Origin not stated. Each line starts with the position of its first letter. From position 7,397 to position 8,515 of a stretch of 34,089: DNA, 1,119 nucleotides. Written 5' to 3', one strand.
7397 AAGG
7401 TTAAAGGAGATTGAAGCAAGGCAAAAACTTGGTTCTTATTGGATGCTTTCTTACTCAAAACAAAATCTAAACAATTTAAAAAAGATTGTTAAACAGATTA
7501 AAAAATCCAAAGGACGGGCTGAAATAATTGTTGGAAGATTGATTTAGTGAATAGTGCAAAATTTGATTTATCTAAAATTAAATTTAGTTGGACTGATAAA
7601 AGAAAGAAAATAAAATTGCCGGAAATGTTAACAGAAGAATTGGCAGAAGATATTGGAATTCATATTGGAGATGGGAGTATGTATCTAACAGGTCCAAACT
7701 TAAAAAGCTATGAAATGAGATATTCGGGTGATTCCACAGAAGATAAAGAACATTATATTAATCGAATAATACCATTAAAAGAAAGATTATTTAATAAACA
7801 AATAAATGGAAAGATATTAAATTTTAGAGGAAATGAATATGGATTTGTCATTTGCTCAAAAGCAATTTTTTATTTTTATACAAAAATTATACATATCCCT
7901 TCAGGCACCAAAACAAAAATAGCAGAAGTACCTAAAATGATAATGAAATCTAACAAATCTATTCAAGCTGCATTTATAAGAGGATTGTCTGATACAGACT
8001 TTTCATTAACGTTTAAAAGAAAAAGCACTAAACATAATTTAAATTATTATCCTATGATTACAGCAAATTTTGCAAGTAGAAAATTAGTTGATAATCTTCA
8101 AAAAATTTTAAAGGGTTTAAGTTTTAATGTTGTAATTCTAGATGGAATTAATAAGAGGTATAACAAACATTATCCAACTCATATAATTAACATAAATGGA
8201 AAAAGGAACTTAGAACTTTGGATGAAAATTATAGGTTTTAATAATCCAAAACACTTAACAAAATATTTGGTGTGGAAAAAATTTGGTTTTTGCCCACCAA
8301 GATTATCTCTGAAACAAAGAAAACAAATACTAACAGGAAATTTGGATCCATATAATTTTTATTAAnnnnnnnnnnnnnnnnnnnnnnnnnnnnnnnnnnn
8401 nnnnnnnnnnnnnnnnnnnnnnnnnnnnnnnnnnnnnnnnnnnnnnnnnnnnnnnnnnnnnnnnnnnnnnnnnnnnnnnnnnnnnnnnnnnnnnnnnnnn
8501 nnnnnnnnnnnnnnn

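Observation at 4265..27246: Thirteen BHB introns in five tRNA genes at eleven positions, encoded beside an atypical EndA: candidate hyper-fragmented tRNA/splicing system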

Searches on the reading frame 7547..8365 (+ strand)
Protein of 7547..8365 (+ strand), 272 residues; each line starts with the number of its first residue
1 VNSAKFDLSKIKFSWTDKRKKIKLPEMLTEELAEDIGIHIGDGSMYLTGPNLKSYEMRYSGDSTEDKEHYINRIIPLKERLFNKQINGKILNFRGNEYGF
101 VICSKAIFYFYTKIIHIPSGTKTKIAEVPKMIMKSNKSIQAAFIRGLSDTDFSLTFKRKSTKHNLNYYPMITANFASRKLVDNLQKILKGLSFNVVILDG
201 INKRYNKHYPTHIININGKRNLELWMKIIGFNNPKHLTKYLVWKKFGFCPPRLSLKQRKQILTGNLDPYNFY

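Call 49: search_protein_families(library=pfam, proteins=[window:7547-8365:+], max_evalue=1)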
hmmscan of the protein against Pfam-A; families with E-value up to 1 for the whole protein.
window:7547-8365:+ (272 aa): 1 family
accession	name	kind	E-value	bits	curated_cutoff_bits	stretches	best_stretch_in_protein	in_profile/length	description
PF14528.11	LAGLIDADG_3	-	0.012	16.3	22.5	1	139-229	2-81/82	LAGLIDADG-like domain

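Call 52: find_homologous_proteins(query=window:7547-8365:+, max_evalue=0.001)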
Query window:7547-8365:+ (272 aa): 106 proteins with E <= 0.001 among 370 candidates.
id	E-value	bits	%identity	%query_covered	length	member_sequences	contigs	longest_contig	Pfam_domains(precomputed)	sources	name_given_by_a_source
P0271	6.8e-180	614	100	100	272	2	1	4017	-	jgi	-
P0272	1.4e-119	417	67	98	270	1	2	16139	-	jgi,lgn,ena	jgi:hypothetical protein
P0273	6.4e-117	408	63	99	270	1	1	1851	-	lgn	-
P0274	4.9e-116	405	67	98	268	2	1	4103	-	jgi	jgi:hypothetical protein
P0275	2.0e-115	403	65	98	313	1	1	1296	-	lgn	-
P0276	3.9e-109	382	59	99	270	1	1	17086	-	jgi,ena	jgi:hypothetical protein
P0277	1.4e-107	377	64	98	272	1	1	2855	-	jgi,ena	-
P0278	1.0e-84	302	58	87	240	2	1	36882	-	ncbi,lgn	ncbi:MAG: hypothetical protein ACE5J4_01845 [Candidatus Aenigmatarchaeota archaeon]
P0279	5.3e-83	297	57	94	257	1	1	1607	PF14528.12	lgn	-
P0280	2.5e-78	281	53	92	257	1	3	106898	PF14528.12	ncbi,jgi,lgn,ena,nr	ncbi:MAG: hypothetical protein KJ697_00485 [Nanoarchaeota archaeon]|nr:hypothetical protein [Nanoarc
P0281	2.0e-76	275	52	94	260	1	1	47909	PF14528.12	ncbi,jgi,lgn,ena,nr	ncbi:MAG: hypothetical protein KJ906_04070 [Nanoarchaeota archaeon]|nr:hypothetical protein [Nanoarc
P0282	6.5e-67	244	46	99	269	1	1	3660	-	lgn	-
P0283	2.9e-63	232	45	99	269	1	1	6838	PF14528.12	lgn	-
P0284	3.6e-62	228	47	100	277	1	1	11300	-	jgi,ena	-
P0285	9.3e-62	227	44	99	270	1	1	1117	-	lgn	-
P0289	2.0e-58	216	46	99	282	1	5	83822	PF14528.12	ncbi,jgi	-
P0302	2.6e-54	203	44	99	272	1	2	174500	-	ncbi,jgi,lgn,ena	-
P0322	1.2e-47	181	42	99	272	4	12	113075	-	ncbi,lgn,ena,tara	tara:strand:- start:44061 stop:44879 length:819 start_codon:yes stop_codon:yes gene_type:complete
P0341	7.5e-42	162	40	98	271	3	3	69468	-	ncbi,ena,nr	ncbi:hypothetical protein J4216_01940 [Candidatus Woesearchaeota archaeon]|nr:hypothetical protein [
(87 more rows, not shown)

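Call 53: find_encoding_contigs(protein=P0272, flank=2500, max_places=2)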
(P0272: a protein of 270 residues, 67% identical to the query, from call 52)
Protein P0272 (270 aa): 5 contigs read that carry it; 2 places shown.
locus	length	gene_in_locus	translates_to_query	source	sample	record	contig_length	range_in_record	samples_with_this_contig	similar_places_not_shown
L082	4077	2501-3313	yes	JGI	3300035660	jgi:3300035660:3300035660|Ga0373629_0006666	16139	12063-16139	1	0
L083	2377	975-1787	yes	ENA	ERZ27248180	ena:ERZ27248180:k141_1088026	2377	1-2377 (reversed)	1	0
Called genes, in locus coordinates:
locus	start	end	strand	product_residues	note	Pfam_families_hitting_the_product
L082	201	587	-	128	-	-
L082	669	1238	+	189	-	PF02245:Pur_DNA_glyco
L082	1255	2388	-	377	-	-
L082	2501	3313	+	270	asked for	-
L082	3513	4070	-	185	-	PF00702:Hydrolase, PF13419:HAD_2 (faint), PF08282:Hydrolase_3 (weak)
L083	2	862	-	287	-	?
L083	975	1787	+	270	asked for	-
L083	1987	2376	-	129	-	?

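Call 54: find_encoding_contigs(protein=P0276, flank=2500, max_places=2)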
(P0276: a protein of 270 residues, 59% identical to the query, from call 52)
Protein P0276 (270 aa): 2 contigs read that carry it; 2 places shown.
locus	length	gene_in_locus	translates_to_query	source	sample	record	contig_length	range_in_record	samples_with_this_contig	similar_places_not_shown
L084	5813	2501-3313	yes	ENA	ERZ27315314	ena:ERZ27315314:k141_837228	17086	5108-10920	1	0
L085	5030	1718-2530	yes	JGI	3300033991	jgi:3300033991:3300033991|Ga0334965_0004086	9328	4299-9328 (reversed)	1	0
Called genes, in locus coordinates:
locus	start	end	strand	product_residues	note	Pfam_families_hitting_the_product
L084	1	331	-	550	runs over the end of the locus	PF00118:Cpn60_TCP1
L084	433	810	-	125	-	PF01842:ACT (weak), PF13291:ACT_4 (weak), PF19571:ACT_8 (weak), PF22629:ACT_AHAS_ss (weak), PF22468:ACT_9 (faint)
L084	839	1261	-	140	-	PF19571:ACT_8, PF01842:ACT (faint), PF13291:ACT_4 (faint), PF22629:ACT_AHAS_ss (weak)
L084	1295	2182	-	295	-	PF26553:PDDEXK_19, PF15731:MqsA_antitoxin (faint), PF12844:HTH_19 (weak), PF13560:HTH_31, PF24250:HVO_2718 (faint), PF01381:HTH_3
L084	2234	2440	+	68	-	PF01294:Ribosomal_L13e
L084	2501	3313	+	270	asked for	-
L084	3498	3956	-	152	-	-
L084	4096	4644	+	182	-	PF01966:HD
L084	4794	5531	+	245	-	PF07705:CARDB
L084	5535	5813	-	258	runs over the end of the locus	PF01944:SpoIIM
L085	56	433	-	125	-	PF01842:ACT (faint), PF13291:ACT_4 (faint), PF19571:ACT_8, PF22629:ACT_AHAS_ss (weak), PF22468:ACT_9 (faint)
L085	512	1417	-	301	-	PF26553:PDDEXK_19, PF24250:HVO_2718 (faint), PF01381:HTH_3, PF12844:HTH_19 (weak), PF13560:HTH_31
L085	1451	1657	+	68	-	PF01294:Ribosomal_L13e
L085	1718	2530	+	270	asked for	-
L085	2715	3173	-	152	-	-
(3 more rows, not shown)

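Call 55: find_encoding_contigs(protein=P0280, flank=2500, max_places=2)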
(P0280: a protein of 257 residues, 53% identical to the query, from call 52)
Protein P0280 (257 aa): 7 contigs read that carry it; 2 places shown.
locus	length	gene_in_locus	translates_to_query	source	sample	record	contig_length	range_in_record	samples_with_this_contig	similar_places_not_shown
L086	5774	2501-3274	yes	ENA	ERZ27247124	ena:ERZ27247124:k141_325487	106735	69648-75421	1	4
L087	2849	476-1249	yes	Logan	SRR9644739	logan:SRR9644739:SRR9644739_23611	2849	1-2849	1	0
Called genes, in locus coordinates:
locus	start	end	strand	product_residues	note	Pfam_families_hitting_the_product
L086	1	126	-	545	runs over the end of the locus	PF00118:Cpn60_TCP1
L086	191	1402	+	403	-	PF07690:MFS_1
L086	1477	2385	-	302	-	PF26553:PDDEXK_19, PF12844:HTH_19 (weak)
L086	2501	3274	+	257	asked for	PF14528:LAGLIDADG_3 (weak)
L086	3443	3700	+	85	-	-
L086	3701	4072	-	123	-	-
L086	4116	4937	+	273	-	PF22025:ThiI_fer, PF02926:THUMP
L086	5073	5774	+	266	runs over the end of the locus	PF01978:TrmB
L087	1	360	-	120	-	?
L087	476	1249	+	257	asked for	PF14528:LAGLIDADG_3 (weak)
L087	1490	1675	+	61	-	-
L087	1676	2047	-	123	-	-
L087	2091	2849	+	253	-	?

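Call 56: find_encoding_contigs(protein=P0289, flank=2500, max_places=3)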
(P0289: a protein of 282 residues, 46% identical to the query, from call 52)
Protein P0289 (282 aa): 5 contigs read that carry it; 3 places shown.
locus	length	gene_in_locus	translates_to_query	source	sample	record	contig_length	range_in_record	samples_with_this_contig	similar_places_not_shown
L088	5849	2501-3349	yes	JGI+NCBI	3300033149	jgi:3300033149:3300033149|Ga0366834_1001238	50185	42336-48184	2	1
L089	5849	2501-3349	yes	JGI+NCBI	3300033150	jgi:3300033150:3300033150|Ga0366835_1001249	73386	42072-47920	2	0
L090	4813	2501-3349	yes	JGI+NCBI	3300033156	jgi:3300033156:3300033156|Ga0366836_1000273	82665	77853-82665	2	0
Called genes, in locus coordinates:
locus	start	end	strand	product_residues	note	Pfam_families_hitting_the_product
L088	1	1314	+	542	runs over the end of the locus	PF02518:HATPase_c, PF13589:HATPase_c_3, PF09239:Topo-VIb_trans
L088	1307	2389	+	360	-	PF04406:TP6A_N, PF20768:Topo_VI_alpha, PF21180:TOP6A-Spo11_Toprim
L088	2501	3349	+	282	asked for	PF14528:LAGLIDADG_3 (faint)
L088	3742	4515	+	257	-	PF08704:GCD14, PF05175:MTS (weak), PF01189:Methyltr_RsmB-F (weak), PF13847:Methyltransf_31, PF08241:Methyltransf_11 (weak)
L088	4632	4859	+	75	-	PF01037:AsnC_trans_reg, PF22482:AsnC_trans_reg_3 (weak)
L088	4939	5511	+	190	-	PF01949:Endo_dU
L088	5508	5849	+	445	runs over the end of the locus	PF14821:Thr_synth_N, PF00291:PALP, PF24857:THR4_C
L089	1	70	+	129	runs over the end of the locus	PF02518:HATPase_c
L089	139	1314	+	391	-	PF09239:Topo-VIb_trans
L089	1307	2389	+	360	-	PF04406:TP6A_N, PF20768:Topo_VI_alpha, PF21180:TOP6A-Spo11_Toprim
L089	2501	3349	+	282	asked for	PF14528:LAGLIDADG_3 (faint)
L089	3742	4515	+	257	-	PF08704:GCD14, PF05175:MTS (weak), PF01189:Methyltr_RsmB-F (weak), PF13847:Methyltransf_31, PF08241:Methyltransf_11 (weak)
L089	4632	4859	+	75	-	PF01037:AsnC_trans_reg, PF22482:AsnC_trans_reg_3 (weak)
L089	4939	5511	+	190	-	PF01949:Endo_dU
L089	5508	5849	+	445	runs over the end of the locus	PF14821:Thr_synth_N, PF00291:PALP, PF24857:THR4_C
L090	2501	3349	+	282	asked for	PF14528:LAGLIDADG_3 (faint)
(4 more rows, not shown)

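Call 61: find_encoding_contigs(protein=P0302, flank=1500, max_places=2)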
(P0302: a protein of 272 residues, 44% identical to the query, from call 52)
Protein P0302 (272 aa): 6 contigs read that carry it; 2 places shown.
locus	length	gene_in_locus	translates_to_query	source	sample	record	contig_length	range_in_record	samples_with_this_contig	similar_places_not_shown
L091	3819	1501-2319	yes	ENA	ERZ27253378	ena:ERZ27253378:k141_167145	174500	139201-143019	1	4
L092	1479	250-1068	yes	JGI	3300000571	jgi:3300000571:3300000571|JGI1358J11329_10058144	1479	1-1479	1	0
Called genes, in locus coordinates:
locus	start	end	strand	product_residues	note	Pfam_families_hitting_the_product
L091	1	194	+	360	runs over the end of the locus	PF04406:TP6A_N, PF20768:Topo_VI_alpha, PF21180:TOP6A-Spo11_Toprim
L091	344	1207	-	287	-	PF00665:rve (weak), PF13683:rve_3 (faint)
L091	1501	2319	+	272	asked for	-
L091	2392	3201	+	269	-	PF01609:DDE_Tnp_1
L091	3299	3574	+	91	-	-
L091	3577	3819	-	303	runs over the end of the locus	PF00872:Transposase_mut (faint), PF13610:DDE_Tnp_IS240 (weak)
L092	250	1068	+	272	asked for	-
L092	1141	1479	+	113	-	?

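Call 62: find_encoding_contigs(protein=P0322, flank=1500, max_places=2)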
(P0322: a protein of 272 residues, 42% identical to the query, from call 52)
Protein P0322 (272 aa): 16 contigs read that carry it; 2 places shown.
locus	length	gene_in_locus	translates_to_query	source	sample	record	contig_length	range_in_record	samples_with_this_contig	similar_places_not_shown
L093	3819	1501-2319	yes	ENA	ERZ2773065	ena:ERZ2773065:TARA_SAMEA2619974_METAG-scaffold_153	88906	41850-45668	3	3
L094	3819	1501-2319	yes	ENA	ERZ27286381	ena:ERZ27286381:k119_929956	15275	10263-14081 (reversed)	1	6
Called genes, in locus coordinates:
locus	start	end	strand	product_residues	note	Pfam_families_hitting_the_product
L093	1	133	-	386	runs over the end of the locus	-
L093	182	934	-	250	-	-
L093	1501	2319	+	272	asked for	-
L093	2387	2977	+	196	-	PF00300:His_Phos_1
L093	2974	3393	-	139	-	PF03479:PCC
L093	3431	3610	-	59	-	-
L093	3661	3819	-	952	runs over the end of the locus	PF00133:tRNA-synt_1, PF09334:tRNA-synt_1g, PF19303:Anticodon_3, PF03483:B3_4, PF01588:tRNA_bind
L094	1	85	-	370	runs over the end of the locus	-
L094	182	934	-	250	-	-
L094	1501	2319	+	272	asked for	-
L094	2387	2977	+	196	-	PF00300:His_Phos_1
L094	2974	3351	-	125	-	PF03479:PCC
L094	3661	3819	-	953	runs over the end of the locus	PF00133:tRNA-synt_1, PF09334:tRNA-synt_1g, PF19303:Anticodon_3, PF03483:B3_4, PF01588:tRNA_bind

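Call 63: find_encoding_contigs(protein=P0341, flank=1500, max_places=2)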
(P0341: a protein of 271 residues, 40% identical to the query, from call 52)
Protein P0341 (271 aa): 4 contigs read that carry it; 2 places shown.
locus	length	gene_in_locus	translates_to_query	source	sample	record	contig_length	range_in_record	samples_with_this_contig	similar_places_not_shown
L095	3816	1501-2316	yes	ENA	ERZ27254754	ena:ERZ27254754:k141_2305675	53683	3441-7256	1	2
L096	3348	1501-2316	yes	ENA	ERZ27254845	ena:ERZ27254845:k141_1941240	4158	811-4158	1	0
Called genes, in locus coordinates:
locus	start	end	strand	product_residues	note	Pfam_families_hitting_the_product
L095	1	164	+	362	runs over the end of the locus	PF04406:TP6A_N, PF20768:Topo_VI_alpha, PF21180:TOP6A-Spo11_Toprim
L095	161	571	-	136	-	-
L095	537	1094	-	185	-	-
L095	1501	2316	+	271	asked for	-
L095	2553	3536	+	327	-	-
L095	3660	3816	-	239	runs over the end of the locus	PF01978:TrmB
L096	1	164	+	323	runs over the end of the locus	?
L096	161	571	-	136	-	-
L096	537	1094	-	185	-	-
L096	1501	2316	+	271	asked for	-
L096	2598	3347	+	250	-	?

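Call 70: predict_structure(alignment_id=A1)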
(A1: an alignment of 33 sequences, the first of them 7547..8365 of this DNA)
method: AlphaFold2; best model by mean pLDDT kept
length: 272 residues; sequences in the alignment: 33
mean_pLDDT: 94.6   pTM: 0.92
mean pLDDT of the five models: 94.6, 94.0, 94.0, 93.6, 93.3
residues with pLDDT >= 90: 240; 70-90: 27; 50-70: 3; < 50: 2
segments of 3 or more residues with pLDDT < 50: none
pLDDT, mean of each block of 10 residues (from residue 1): 80 97 98 98 92 92 96 98 97 89 97 94 84 97 98 92 87 96 98 98 91 97 98 98 97 97 98 92
secondary structure, 60 per line:
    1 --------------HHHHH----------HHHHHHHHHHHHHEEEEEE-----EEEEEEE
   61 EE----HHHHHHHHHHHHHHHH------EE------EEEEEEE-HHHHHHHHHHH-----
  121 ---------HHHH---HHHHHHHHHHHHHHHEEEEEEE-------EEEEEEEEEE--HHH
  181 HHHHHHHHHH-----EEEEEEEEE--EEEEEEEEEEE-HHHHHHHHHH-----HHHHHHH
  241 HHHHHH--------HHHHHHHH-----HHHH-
elements in order: H15-19 H30-42 E43-48 E54-62 H67-82 E97-103 H105-115 H130-133 H137-151 E152-158 E166-175 H178-190 E196-204 E207-217 H219-228 H234-246 H255-262 H268-271

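Call 73: fold_search(model_id=the predicted structure, library=pdb)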
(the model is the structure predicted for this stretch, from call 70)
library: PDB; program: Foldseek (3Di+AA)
matches with E <= 10: 1108; with E <= 0.001: 88
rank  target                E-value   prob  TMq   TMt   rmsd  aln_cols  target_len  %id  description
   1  7qsu                  2.0e-12  1.00  0.57  0.44   5.6       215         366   26  Crystal structure of homing endonuclease-associated TliVMA intein (C1A, d333-339) (released 2022-03-30)
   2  7qss                  9.5e-12  1.00  0.58  0.38  12.3       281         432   23  Crystal structure of homing endonuclease-associated TliVMA intein (C1A) (released 2022-03-30)
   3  2dch                  7.9e-09  1.00  0.55  0.71   5.0       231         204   19  Crystal structure of archaeal intron-encoded homing endonuclease I-Tsp061I (released 2006-07-06)
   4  2vs7_G                8.4e-09  1.00  0.52  0.78   4.0       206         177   17  The crystal structure of I-DmoI in complex with DNA and Ca (released 2008-11-11)
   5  1ef0_A                8.9e-09  1.00  0.52  0.35   4.9       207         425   18  CRYSTAL STRUCTURE OF PI-SCEI MINIPRECURSOR (released 2000-06-07)
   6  5akf_E                1.1e-08  1.00  0.52  0.77   4.4       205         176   16  THE CRYSTAL STRUCTURE OF I-DMOI Q42AK120M IN COMPLEX WITH ITS TARGET DNA NICKED IN THE CODING STRAND A AND IN THE PRES (released 2015-06-17)
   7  5akn_F                1.4e-08  1.00  0.51  0.73   4.6       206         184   17  THE CRYSTAL STRUCTURE OF I-DMOI Q42AK120M IN COMPLEX WITH ITS TARGET DNA NICKED IN THE non-CODING STRAND B AND IN THE  (released 2015-06-17)
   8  1vde_B                1.4e-08  1.00  0.49  0.33   6.6       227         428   17  PI-SCEI, A HOMING ENDONUCLEASE WITH PROTEIN SPLICING ACTIVITY (released 1998-04-08)
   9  2vs8_A                1.7e-08  1.00  0.51  0.73   4.0       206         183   18  The crystal structure of I-DmoI in complex with DNA and Mn (released 2008-11-11)
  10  1vde_A                1.7e-08  1.00  0.51  0.34   7.4       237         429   16  PI-SCEI, A HOMING ENDONUCLEASE WITH PROTEIN SPLICING ACTIVITY (released 1998-04-08)
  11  2vs7_A                1.8e-08  1.00  0.52  0.76   4.0       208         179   17  The crystal structure of I-DmoI in complex with DNA and Ca (released 2008-11-11)
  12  4una_G                2.1e-08  1.00  0.52  0.78   4.1       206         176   17  THE CRYSTAL STRUCTURE OF I-DMOI IN COMPLEX WITH ITS TARGET DNA AT 2 DAYS INCUBATION IN 5MM MN (STATE 4) (released 2014-12-17)
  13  5ak9_A                2.2e-08  1.00  0.52  0.74   4.4       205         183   16  THE CRYSTAL STRUCTURE OF I-DMOI Q42AK120M IN COMPLEX WITH ITS TARGET DNA IN THE PRESENCE OF 2MM MN (released 2015-06-17)
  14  4unc_D                2.3e-08  1.00  0.49  0.68   4.3       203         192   19  THE CRYSTAL STRUCTURE OF I-DMOI IN COMPLEX WITH ITS TARGET DNA AT 8 DAYS INCUBATION IN 5MM MN (STATE 6) (released 2014-12-17)
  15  5o6i_A                2.6e-08  1.00  0.52  0.72   4.0       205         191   18  Structures and dynamics of mesophilic variants from the homing endonuclease I-DmoI (released 2017-12-06)
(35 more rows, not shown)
